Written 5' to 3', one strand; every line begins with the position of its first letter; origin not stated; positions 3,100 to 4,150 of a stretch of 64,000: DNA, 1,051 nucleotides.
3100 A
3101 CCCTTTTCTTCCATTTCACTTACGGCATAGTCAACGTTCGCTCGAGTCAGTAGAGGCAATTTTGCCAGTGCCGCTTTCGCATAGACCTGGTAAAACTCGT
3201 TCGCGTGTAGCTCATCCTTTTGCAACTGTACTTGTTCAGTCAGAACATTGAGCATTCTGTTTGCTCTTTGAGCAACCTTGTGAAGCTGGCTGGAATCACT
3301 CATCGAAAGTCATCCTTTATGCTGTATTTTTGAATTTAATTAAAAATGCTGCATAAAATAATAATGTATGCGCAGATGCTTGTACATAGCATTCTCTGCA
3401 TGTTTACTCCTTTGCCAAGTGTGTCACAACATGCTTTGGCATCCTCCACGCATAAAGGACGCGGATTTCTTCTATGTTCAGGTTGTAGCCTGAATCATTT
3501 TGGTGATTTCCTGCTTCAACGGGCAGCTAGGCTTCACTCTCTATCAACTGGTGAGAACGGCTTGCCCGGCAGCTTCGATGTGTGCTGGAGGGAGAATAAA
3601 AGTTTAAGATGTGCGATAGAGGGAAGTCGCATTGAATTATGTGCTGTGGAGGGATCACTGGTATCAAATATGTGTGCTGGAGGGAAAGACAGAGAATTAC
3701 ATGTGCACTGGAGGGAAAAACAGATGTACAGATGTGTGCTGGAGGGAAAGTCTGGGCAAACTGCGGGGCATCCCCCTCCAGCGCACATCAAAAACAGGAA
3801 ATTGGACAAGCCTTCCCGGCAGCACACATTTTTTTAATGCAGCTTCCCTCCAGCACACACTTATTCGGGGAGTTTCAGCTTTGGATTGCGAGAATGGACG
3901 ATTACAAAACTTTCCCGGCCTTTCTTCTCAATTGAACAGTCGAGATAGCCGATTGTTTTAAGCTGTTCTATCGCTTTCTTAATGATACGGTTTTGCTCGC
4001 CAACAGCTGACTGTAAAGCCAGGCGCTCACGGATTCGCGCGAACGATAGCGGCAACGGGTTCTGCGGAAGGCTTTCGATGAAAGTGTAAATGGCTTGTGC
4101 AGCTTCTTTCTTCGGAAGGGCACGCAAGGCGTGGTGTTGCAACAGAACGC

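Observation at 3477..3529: Short relic resembling the tnpB 3' end between parA and the incA iterons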

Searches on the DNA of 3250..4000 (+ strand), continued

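Call 18: search_dna_similar(query=window:3400-4000:+, collection=phages, mode=distant, max_rows=40)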
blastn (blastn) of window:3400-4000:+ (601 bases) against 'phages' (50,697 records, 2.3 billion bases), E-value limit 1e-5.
Records with a match: 18; places in all: 19; records where one place covers at least 80% of the query: 5.
Best place of each record, by identity: 95-99% 10; 90-95% 1; 60-80% 7.
By first word of the organism name: Escherichia 8; Enterobacteria 4; Salmonella 3; Cronobacter 1; Morganella 1; Aeromonas 1.
By host as written in the record: - 6; Escherichia coli 5; Salmonella enterica subsp. enterica serovar Indiana J46 2; Escherichia coli strain MG1655 Z1 1; Cronobacter sakazakii ATCC 29544 1; Salmonella enterica subsp. enterica serovar Kouka 1; Morganella morganii IME1369 1; Aeromonas hydrophila 1.
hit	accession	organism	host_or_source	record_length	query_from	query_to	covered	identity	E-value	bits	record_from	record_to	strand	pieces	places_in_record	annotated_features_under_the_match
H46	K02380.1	Escherichia phage P1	Escherichia coli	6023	1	601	100%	97.2%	0e+0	1008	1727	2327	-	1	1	incA incompatibility determinant region | repA: RepA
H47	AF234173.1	Escherichia phage P1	-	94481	1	601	100%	97.2%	0e+0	1008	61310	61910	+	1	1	100 pct identical (0 gaps) to region of repA and par genes of P1 ... | 99 pct identical (10 gaps) to fragment of P1 sequence deposited as ... | 99 pct identical (4 gaps) to repA region of P1 in P1 based vector ... | incA incompatibility determinant region | 99 pct identical (4 gaps) to par region of P1 in P1 based vector ... | and 4 other names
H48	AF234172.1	Escherichia phage P1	-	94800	1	601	100%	97.2%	0e+0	1008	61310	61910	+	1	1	100 pct identical (0 gaps) to region of repA and par genes of P1 ... | 99 pct identical (10 gaps) to fragment of P1 sequence deposited as ... | 99 pct identical (4 gaps) to repA region of P1 in P1 based vector ... | incA incompatibility determinant region | 99 pct identical (4 gaps) to par region of P1 in P1 based vector ... | and 4 other names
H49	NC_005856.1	Escherichia phage P1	Escherichia coli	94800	1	601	100%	97.2%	0e+0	1008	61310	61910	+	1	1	100 pct identical (0 gaps) to region of repA and par genes of P1 ... | 99 pct identical (10 gaps) to fragment of P1 sequence deposited as ... | 99 pct identical (4 gaps) to repA region of P1 in P1 based vector ... | incA incompatibility determinant region | 99 pct identical (4 gaps) to par region of P1 in P1 based vector ... | and 4 other names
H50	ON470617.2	Escherichia phage vB_EcoM-813R1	Escherichia coli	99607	1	601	100%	92.0%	0e+0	888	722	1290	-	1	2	hypothetical protein | replication protein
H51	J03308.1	Enterobacteria phage P7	-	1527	175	601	71%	96.0%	0e+0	694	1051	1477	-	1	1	incA incompatibility determinant region | RepA protein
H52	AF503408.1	Enterobacteria phage P7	-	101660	175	601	71%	95.8%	0e+0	690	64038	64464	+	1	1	incA incompatibility determinant region | repA: RepA | RepA (x9)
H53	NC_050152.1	Enterobacteria phage P7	-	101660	175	601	71%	95.8%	0e+0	690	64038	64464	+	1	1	incA incompatibility determinant region | repA: replication helicase | RepA (x9)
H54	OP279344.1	Escherichia phage P1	Escherichia coli strain MG1655 Z1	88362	175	601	71%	95.5%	0e+0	685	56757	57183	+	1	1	repA: RepA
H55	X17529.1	Enterobacteria phage P7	-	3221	178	601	71%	96.2%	0e+0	693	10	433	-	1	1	record has no annotation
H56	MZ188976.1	Cronobacter phage JK004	Cronobacter sakazakii ATCC 29544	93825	272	601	55%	75.3%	7e-51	206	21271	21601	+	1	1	hypothetical protein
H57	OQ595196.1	Salmonella phage SJ1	Salmonella enterica subsp. enterica ...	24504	459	601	24%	97.9%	3e-62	245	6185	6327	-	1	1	repA: RepFIB replication protein A | upfA: UpfA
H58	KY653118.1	Morganella phage IME1369_01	Morganella morganii IME1369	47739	37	175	23%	79.3%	3e-24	119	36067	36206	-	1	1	putative virulence protein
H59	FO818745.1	Escherichia phage RCS47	Escherichia coli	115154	38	175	23%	77.0%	6e-20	104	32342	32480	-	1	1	insQ: transposase IS605 | conserved protein of unknown function DdrA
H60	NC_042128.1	Escherichia phage RCS47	Escherichia coli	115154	38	175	23%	77.0%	6e-20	104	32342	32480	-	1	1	insQ: transposase | DdrA-like anti-restriction protein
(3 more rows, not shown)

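Call 20: get_annotated_region(hit=H52, flank=1200)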
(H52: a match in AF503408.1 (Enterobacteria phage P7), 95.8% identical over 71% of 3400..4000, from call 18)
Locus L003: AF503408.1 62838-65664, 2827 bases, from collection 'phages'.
description: Enterobacteria phage P7, complete genome.
organism: Enterobacteria phage P7 (NCBI taxid 10682)
taxonomy: Viruses; Duplodnaviria; Heunggongvirae; Uroviricota; Caudoviricetes; Punavirus; Punavirus P1
host: -; source: -; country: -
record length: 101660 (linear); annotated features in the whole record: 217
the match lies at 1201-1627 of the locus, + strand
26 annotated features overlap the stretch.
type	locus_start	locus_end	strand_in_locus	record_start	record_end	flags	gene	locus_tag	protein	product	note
CDS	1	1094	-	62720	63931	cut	parA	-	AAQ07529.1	ParA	-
misc_feature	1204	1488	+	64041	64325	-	-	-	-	-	incA incompatibility determinant region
protein_bind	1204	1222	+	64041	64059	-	-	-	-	RepA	RepA binding iteron of incA region, copy 1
protein_bind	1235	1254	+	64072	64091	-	-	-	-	RepA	RepA binding iteron of incA region, copy 2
protein_bind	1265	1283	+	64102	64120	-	-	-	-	RepA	RepA binding iteron of incA region, copy 3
protein_bind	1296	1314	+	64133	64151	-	-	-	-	RepA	RepA binding iteron of incA region, copy 4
protein_bind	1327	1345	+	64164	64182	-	-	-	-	RepA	RepA binding iteron of incA region, copy 5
protein_bind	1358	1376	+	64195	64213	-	-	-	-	RepA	RepA binding iteron of incA region, copy 6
protein_bind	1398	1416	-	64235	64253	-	-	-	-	RepA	RepA binding iteron of incA region, copy 7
protein_bind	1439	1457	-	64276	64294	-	-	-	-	RepA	RepA binding iteron of incA region, copy 8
protein_bind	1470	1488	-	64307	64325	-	-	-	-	RepA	RepA binding iteron of incA region, copy 9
CDS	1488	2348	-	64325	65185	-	repA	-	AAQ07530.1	RepA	-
misc_feature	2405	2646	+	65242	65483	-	-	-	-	-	incC incompatibility determinant region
rep_origin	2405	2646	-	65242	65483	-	-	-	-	-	origin of plasmid replication oriR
protein_bind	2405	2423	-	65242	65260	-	-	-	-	RepA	RepA binding iteron of incC region, copy 10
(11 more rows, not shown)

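Call 21: get_annotated_region(hit=H13, flank=1500)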
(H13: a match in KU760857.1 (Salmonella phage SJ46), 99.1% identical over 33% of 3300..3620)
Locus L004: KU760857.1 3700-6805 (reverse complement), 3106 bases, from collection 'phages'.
description: Salmonella phage SJ46, complete genome.
organism: Salmonella phage SJ46 (NCBI taxid 1815968)
taxonomy: Viruses; Duplodnaviria; Heunggongvirae; Uroviricota; Caudoviricetes; Punavirus; Punavirus SJ46
host: Salmonella enterica subsp. enterica serovar Indiana J46; source: -; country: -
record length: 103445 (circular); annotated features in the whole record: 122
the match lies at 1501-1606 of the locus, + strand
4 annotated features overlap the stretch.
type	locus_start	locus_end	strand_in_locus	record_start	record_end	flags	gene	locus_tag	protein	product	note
CDS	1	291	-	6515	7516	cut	parB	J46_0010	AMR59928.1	plasmid partition protein B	ParB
CDS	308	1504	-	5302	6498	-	parA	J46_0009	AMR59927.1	plasmid partition protein A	ParA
CDS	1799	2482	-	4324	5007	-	-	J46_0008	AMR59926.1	hypothetical protein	-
CDS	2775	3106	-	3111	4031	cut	repA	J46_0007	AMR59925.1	initiator replication family protein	RepA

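Call 27: search_dna_similar(query=window:3250-3750:+, collection=plasmids, mode=distant, max_rows=60, rows=spread)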
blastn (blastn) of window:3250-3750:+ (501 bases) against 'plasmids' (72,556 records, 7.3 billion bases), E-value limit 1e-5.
Records with a match: 1172; places in all: 1362; records where one place covers at least 80% of the query: 144.
Best place of each record, by identity: >=99% 67; 95-99% 480; 90-95% 90; 80-90% 154; 60-80% 381.
By first word of the organism name: Escherichia 812; Salmonella 216; Klebsiella 98; Shigella 10; Xylella 10; Enterobacter 5; Arsenophonus 4; Raoultella 4; Citrobacter 2; Proteus 2; and 7 more.
By predicted mobility (MOB-suite, as given by PLSDB): non-mobilizable 633; conjugative 366; mobilizable 173.
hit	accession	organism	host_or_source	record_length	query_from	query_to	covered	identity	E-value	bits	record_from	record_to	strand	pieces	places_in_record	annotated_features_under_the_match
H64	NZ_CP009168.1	Escherichia coli 1303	Bos taurus,udder,udder acute mastitis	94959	1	501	100%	98.6%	0e+0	873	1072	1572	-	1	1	AAA family ATPase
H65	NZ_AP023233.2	Escherichia coli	Homo sapiens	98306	1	501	100%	98.4%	0e+0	868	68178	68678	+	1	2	AAA family ATPase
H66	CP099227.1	Escherichia coli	culture,Pooled soil sample collected ...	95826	1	501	100%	98.4%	0e+0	868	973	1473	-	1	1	AAA family ATPase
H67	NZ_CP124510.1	Escherichia coli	environmental: river near WWTP effluent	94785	1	501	100%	98.4%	0e+0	868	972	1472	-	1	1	AAA family ATPase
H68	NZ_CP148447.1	Escherichia coli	Chicken,single cell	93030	1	501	100%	98.0%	0e+0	859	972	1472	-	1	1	AAA family ATPase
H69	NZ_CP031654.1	Escherichia coli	dog,foreleg infected wound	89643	1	501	100%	97.4%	0e+0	846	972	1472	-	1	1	AAA family ATPase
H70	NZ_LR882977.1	Escherichia coli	-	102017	1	501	100%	97.4%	0e+0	846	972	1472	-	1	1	AAA family ATPase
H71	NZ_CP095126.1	Escherichia coli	Homo sapiens,Cell culture,Chronic wound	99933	1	469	94%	97.0%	0e+0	783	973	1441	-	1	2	AAA family ATPase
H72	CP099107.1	Escherichia coli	culture,Pooled sediment sample ...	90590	325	501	35%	91.5%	5e-64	252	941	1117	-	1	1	none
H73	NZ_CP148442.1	Escherichia coli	Chicken,single cell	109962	325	501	35%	91.5%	5e-64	252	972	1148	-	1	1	none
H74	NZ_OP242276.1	Escherichia coli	Homo sapiens,stool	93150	325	501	35%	91.0%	6e-63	248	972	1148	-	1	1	none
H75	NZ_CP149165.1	Salmonella enterica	Pig,single cell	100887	325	501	35%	91.0%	6e-63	248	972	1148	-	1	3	none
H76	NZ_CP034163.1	Escherichia albertii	urine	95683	1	156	31%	100.0%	3e-73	282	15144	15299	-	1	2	AAA family ATPase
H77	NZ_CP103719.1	Escherichia coli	Homo sapiens,blood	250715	1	156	31%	99.4%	1e-71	278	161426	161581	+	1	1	AAA family ATPase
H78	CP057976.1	Escherichia coli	culture,Pooled cattle faecal samples ...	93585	1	156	31%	99.4%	1e-71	278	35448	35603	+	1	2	ParA family protein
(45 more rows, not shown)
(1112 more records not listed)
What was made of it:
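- The edge of incA is the homology limit for all non-P1-type relatives, whatever follows it, so the coincidence is expected anyway (call 27).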

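Call 43: get_annotated_region(hit=H64, flank=1300)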
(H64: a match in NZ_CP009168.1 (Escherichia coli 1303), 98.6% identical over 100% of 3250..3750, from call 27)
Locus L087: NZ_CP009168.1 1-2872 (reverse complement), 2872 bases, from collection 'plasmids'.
description: Escherichia coli 1303 plasmid p1303_95, complete sequence
organism: Escherichia coli 1303 (NCBI taxid 745156)
taxonomy: Bacteria; Pseudomonadota; Gammaproteobacteria; Enterobacterales; Enterobacteriaceae; Escherichia; Escherichia coli; Escherichia coli 1303
host: -; source: Bos taurus,udder,udder acute mastitis; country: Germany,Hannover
typing (MOB-suite, as given by PLSDB): non-mobilizable; replicon IncY
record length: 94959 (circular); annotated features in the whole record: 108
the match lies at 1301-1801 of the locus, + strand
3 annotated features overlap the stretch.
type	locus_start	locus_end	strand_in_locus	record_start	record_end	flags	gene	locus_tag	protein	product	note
CDS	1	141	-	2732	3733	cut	-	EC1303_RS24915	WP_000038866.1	ParB family protein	-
CDS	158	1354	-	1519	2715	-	-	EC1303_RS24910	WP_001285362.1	AAA family ATPase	-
CDS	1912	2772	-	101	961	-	repA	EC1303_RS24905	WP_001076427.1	replication protein RepA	-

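Call 44: get_annotated_region(hit=H65, flank=1300)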
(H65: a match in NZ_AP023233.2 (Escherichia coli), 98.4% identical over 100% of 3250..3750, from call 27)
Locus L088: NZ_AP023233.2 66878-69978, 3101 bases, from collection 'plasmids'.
description: Escherichia coli strain YJ4 plasmid pYJ4-b, complete sequence
organism: Escherichia coli (NCBI taxid 562)
taxonomy: Bacteria; Pseudomonadota; Gammaproteobacteria; Enterobacterales; Enterobacteriaceae; Escherichia; Escherichia coli
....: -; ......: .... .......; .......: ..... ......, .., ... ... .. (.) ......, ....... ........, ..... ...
typing (MOB-suite, as given by PLSDB): non-mobilizable; replicon IncY
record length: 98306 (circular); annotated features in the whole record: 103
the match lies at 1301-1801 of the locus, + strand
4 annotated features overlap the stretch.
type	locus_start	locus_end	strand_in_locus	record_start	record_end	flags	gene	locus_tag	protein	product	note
CDS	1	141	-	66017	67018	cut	-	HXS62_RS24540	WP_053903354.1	ParB family protein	-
CDS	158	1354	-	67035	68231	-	-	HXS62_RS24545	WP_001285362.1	AAA family ATPase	-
CDS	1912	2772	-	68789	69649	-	repA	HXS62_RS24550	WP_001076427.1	replication protein RepA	-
CDS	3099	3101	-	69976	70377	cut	-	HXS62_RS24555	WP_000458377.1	hypothetical protein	-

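Call 45: get_annotated_region(hit=H68, flank=1300)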
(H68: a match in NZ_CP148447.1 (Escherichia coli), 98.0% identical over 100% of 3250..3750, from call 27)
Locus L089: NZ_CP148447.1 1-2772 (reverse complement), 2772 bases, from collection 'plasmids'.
description: Escherichia coli strain Z1323CEC0010 plasmid pZ1323CEC0010-3, complete sequence
organism: Escherichia coli (NCBI taxid 562)
taxonomy: Bacteria; Pseudomonadota; Gammaproteobacteria; Enterobacterales; Enterobacteriaceae; Escherichia; Escherichia coli
host: -; source: Chicken,single cell; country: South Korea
typing (MOB-suite, as given by PLSDB): non-mobilizable; replicon IncY
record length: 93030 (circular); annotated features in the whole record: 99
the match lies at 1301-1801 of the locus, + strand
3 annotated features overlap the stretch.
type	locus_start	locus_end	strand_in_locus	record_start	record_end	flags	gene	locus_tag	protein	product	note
CDS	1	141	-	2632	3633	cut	-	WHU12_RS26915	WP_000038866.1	ParB family protein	-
CDS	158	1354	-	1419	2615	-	-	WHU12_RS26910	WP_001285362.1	AAA family ATPase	-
CDS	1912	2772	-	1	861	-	repA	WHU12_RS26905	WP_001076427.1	replication protein RepA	-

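Call 46: get_annotated_region(hit=H69, flank=1300)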
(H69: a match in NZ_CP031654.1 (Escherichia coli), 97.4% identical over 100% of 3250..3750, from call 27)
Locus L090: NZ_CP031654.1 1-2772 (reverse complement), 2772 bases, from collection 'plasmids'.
description: Escherichia coli strain UK_Dog_Liverpool plasmid pCARB35_01, complete sequence
organism: Escherichia coli (NCBI taxid 562)
taxonomy: Bacteria; Pseudomonadota; Gammaproteobacteria; Enterobacterales; Enterobacteriaceae; Escherichia; Escherichia coli
host: -; source: dog,foreleg infected wound; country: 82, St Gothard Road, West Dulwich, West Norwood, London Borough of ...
typing (MOB-suite, as given by PLSDB): non-mobilizable; replicon IncY
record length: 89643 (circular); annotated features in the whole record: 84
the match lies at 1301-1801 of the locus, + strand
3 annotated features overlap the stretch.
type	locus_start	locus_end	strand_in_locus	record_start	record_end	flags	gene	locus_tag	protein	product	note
CDS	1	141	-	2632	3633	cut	-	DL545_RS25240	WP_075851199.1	ParB family protein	-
CDS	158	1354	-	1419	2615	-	-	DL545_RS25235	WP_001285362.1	AAA family ATPase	-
CDS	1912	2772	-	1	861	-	repA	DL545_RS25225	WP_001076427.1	replication protein RepA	-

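Call 47: get_annotated_region(hit=H70, flank=1300)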
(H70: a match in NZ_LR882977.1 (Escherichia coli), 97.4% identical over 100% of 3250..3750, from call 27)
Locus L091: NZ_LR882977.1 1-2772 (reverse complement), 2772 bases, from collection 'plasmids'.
description: Escherichia coli isolate L2_E1649 plasmid 5, complete sequence
organism: Escherichia coli (NCBI taxid 562)
taxonomy: Bacteria; Pseudomonadota; Gammaproteobacteria; Enterobacterales; Enterobacteriaceae; Escherichia; Escherichia coli
host: -; source: -; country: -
typing (MOB-suite, as given by PLSDB): non-mobilizable; replicon IncY
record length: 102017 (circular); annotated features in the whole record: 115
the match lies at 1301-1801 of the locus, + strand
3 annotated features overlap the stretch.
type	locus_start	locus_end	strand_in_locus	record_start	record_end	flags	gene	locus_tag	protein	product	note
CDS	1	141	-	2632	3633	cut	-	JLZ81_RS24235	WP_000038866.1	ParB family protein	-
CDS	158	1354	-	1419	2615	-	-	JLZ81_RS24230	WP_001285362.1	AAA family ATPase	-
CDS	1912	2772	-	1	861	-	repA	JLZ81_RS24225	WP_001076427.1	replication protein RepA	-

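Call 48: get_annotated_region(hit=H71, flank=1300)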
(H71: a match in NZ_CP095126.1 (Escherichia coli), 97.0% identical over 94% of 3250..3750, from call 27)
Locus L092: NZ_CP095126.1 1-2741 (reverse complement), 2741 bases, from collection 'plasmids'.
description: Escherichia coli strain Iso00270 plasmid pIso00270_01, complete sequence
organism: Escherichia coli (NCBI taxid 562)
taxonomy: Bacteria; Pseudomonadota; Gammaproteobacteria; Enterobacterales; Enterobacteriaceae; Escherichia; Escherichia coli
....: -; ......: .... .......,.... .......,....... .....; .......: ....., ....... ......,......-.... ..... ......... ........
typing (MOB-suite, as given by PLSDB): non-mobilizable; replicon IncY
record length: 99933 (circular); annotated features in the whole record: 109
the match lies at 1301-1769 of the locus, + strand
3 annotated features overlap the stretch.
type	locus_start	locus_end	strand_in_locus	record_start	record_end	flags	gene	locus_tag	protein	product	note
CDS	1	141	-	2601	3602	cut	-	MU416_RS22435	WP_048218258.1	ParB family protein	-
CDS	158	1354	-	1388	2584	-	-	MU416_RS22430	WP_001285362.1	AAA family ATPase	-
CDS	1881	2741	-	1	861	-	repA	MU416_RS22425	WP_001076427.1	replication protein RepA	-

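Call 49: get_annotated_region(hit=H1, flank=1400)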
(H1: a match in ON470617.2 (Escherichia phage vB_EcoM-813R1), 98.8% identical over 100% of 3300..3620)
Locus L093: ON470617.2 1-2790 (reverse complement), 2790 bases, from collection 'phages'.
description: Escherichia phage vB_EcoM-813R1, complete genome.
organism: Escherichia phage vB_EcoM-813R1 (NCBI taxid 2946097)
taxonomy: Viruses; Duplodnaviria; Heunggongvirae; Uroviricota; Caudoviricetes; Punavirus
host: Escherichia coli; source: -; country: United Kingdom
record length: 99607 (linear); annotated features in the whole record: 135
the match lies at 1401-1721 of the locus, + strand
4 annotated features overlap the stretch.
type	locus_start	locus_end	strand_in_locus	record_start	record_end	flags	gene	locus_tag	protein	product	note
CDS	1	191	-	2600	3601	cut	-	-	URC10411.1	plasmid partitioning protein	Plasmid partitioning protein ParB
CDS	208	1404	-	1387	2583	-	-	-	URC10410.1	plasmid partition protein A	-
CDS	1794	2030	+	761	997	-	-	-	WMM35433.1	hypothetical protein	-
CDS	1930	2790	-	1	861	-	-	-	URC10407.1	replication protein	Replication protein RepA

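Call 57: search_dna_similar(query=window:3396-3475:+, collection=plasmids, mode=distant, max_evalue=10, max_rows=40, rows=spread)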
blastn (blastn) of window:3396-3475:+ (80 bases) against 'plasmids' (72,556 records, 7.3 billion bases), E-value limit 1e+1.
Records with a match: 283; places in all: 348; records where one place covers at least 80% of the query: 144.
Best place of each record, by identity: >=99% 59; 95-99% 87; 90-95% 1; 80-90% 50; 60-80% 86.
By first word of the organism name: Escherichia 255; Salmonella 12; Klebsiella 10; Proteus 2; Caballeronia 2; Vibrio 1; Pseudoalteromonas 1.
By predicted mobility (MOB-suite, as given by PLSDB): non-mobilizable 151; conjugative 125; mobilizable 7.
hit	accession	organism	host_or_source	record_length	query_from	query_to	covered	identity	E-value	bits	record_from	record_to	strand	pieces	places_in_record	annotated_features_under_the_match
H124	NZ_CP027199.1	Escherichia coli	Culture,Sewage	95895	1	80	100%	100.0%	6e-33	145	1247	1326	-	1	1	none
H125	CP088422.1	Escherichia coli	Homo sapiens,blood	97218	1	80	100%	100.0%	6e-33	145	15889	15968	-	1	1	none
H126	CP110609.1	Klebsiella pneumoniae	Homo sapiens,BAL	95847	1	80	100%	100.0%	6e-33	145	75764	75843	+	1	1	none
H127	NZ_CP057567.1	Escherichia fergusonii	culture,Pooled sheep faecal samples ...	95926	1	80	100%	100.0%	6e-33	145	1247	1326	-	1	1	none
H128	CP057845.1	Escherichia coli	culture,Pooled pig faecal samples ...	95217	1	80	100%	100.0%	6e-33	145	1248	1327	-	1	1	none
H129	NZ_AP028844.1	Escherichia fergusonii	-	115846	1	80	100%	100.0%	6e-33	145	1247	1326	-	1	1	none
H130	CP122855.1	Escherichia coli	Sus scrofa,feces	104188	1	80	100%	100.0%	6e-33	145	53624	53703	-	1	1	none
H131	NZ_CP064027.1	Escherichia coli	Homo sapiens,feces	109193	1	80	100%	100.0%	6e-33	145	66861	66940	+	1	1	none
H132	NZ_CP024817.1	Escherichia coli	Homo sapiens,urine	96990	1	80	100%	98.8%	2e-31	141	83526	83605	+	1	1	none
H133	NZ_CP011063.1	Escherichia coli str. Sanji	pheasant,pheasant duodenum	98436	1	80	100%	98.8%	2e-31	141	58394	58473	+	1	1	none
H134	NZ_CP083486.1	Escherichia coli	Homo sapiens,blood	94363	1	80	100%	98.8%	2e-31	141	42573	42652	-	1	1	none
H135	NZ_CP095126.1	Escherichia coli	Homo sapiens,Cell culture,Chronic wound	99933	1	80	100%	98.8%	2e-31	141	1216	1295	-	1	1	none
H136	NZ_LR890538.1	Escherichia coli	Homo sapiens,rectal swab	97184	1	80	100%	98.8%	2e-31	141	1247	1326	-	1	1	none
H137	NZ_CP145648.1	Escherichia coli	Homo sapiens,stool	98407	1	80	100%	98.8%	2e-31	141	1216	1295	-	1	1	none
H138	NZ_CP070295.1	Escherichia albertii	Sichuan,Poultry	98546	1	80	100%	97.5%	3e-30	136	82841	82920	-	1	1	none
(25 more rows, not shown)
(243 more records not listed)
